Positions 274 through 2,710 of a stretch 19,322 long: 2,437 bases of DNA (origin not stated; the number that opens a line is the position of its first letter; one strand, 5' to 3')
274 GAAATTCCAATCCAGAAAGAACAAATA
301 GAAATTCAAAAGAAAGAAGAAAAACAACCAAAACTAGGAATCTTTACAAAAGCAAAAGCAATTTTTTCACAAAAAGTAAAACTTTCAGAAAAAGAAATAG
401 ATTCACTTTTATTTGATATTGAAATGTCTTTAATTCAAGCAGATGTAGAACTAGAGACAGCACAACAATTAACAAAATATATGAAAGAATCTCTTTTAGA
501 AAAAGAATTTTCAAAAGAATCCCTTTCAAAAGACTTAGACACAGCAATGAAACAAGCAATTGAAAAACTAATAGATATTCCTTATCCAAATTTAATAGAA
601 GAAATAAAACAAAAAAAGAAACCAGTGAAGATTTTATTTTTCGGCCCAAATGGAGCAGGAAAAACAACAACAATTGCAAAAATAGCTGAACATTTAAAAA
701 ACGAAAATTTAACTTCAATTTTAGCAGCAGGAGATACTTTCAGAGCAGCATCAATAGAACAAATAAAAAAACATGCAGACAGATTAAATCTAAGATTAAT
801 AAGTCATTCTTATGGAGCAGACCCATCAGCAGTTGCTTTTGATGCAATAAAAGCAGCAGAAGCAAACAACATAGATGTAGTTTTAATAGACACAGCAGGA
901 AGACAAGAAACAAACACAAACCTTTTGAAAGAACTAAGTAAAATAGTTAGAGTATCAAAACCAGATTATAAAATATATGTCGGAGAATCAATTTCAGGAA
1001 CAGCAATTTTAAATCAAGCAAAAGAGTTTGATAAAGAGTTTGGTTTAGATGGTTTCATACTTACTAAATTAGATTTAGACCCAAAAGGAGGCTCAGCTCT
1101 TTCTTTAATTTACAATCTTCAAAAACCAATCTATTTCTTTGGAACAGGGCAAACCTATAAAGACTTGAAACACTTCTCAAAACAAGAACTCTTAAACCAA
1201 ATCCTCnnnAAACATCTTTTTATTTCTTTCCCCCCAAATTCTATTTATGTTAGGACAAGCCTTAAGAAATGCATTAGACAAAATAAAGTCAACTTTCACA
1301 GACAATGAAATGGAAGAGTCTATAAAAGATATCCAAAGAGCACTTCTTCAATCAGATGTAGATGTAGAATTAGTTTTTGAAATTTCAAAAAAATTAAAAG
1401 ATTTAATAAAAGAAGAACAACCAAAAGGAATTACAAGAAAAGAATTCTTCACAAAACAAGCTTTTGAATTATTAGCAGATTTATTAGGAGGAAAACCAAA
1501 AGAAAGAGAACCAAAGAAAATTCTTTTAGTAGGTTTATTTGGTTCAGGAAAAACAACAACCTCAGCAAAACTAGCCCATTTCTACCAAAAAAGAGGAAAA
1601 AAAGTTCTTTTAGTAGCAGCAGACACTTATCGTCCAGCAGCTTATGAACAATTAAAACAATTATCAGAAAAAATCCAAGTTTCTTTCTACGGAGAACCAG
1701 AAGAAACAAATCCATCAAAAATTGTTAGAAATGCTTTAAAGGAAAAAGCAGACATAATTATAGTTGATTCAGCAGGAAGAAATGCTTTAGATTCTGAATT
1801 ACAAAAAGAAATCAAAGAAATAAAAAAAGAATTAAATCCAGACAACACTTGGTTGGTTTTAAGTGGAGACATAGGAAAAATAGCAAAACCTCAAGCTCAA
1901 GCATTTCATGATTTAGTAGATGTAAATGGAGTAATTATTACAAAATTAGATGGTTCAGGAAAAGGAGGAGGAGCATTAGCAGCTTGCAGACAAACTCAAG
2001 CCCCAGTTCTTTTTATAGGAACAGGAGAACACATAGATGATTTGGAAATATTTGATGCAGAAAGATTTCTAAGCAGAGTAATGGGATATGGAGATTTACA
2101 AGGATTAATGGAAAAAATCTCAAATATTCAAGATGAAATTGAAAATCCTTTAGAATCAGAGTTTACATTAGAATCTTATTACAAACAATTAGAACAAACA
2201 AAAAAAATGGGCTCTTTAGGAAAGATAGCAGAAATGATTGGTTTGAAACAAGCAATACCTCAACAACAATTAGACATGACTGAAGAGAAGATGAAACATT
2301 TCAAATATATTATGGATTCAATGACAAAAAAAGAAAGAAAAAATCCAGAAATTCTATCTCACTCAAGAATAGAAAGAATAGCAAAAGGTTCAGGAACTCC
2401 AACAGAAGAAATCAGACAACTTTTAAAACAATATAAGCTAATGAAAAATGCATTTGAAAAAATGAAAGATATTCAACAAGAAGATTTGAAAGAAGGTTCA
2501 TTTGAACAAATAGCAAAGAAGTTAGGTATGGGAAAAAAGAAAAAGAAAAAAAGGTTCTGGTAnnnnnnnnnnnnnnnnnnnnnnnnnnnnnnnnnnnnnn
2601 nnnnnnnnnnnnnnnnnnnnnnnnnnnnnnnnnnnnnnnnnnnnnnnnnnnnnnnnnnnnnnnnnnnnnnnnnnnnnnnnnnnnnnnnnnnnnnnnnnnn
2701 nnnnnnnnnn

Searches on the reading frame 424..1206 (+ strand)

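Call 10: search_protein_families(library=pfam, proteins=[window:424-1206:+], max_evalue=0.001)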
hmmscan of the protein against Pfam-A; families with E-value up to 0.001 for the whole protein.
window:424-1206:+ (261 aa): 11 families
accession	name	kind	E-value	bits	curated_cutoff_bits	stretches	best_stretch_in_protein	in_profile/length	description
PF00448.28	SRP54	-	6e-68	228.8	22.7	1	68-261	2-195/196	SRP54-type protein, GTPase domain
PF13207.12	AAA_17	-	7.4e-08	33.2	27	1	73-186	1-108/136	AAA domain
PF13245.12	AAA_19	-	2.9e-05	24.7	25.1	1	69-174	13-113/134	AAA domain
PF03266.21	NTPase_1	-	6.1e-05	23.4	23.9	0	70-97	2-29/168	NTPase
PF13604.12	AAA_30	-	8e-05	22.9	27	1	66-164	18-103/191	AAA domain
PF00004.35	AAA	-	0.00017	22.5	21.2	1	70-156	1-64/131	ATPase family associated with various cellular activities (AAA)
PF04851.21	ResIII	-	0.00029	21.2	22.5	1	56-162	14-114/164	Type III restriction enzyme, res subunit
PF13479.12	AAA_24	-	0.00033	21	27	1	67-160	2-75/195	AAA domain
PF00005.33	ABC_tran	-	0.00037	21.5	25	1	70-145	14-80/137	ABC transporter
PF06414.18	Zeta_toxin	-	0.00039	20.4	22.3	1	61-109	10-57/199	Zeta toxin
PF13401.12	AAA_22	-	0.0004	21.2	27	1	70-177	8-110/130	AAA domain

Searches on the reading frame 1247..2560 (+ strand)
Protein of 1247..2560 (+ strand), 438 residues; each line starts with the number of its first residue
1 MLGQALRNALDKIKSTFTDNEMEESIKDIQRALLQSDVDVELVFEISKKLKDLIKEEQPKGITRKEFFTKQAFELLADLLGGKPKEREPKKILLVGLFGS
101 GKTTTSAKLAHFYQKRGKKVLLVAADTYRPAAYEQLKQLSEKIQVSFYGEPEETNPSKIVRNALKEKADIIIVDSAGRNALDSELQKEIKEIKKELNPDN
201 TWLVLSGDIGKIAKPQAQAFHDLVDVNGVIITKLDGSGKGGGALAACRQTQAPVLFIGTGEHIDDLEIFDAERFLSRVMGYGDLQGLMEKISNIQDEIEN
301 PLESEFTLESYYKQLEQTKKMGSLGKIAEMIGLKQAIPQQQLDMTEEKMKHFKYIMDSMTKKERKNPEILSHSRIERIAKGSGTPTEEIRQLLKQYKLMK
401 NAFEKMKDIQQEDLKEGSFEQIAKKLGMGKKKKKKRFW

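Call 10: search_protein_families(library=pfam, proteins=[window:1247-2560:+], max_evalue=0.001)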
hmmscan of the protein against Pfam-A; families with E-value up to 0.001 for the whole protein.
window:1247-2560:+ (438 aa): 11 families
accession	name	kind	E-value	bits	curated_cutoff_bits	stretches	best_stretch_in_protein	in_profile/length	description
PF00448.28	SRP54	-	1.4e-66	224.3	22.7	1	90-279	2-195/196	SRP54-type protein, GTPase domain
PF02978.25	SRP_SPB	-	2.4e-29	102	27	1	305-402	1-90/91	Signal peptide binding domain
PF02881.24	SRP54_N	-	3.3e-09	37.3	22.4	1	2-68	1-67/75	SRP54-type protein, helical bundle domain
PF01656.29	CbiA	-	9.6e-09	35.7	25.4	1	99-250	9-99/125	CobQ/CobB/MinD/ParA nucleotide binding domain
PF06414.18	Zeta_toxin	-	1.4e-07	31.6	22.3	1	84-180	11-107/199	Zeta toxin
PF13401.12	AAA_22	-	1.9e-06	28.7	27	1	92-208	8-123/130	AAA domain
PF13614.12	AAA_31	-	4.5e-06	27.2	27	1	99-172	12-85/177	AAA domain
PF13604.12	AAA_30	-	0.00012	22.3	27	1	93-178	22-99/191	AAA domain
PF04851.21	ResIII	-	0.00023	21.5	22.5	1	81-176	20-110/164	Type III restriction enzyme, res subunit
PF13671.12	AAA_33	-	0.00039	21.2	27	1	92-174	2-76/143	AAA domain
PF25199.1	nSTAND_NTPase5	-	0.00051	20.3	34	0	78-140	31-95/145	Novel STAND NTPase 5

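Call 77: list_cluster_members(proteins=[window:1247-2560:+, window:6458-7222:+, window:9271-10191:+, window:12559-14457:-, window:8015-9217:-, window:11954-12295:+])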
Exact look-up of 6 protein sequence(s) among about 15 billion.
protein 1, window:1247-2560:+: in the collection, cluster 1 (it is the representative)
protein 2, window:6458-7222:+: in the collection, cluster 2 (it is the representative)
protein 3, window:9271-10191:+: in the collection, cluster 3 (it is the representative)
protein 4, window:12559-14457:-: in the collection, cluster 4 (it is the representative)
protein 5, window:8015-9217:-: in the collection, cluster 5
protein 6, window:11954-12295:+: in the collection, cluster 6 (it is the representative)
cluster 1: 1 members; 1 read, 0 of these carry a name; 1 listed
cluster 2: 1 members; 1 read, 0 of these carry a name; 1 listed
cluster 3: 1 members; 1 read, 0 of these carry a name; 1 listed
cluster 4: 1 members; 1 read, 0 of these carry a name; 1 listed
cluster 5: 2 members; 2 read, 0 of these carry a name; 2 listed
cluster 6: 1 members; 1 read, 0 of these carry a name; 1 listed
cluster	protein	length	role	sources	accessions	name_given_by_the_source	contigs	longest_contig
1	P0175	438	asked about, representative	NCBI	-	-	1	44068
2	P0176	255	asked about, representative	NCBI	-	-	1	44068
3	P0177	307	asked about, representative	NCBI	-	-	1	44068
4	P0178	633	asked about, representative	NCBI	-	-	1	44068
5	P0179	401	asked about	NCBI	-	-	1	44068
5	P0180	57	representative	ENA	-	-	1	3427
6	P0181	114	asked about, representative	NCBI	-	-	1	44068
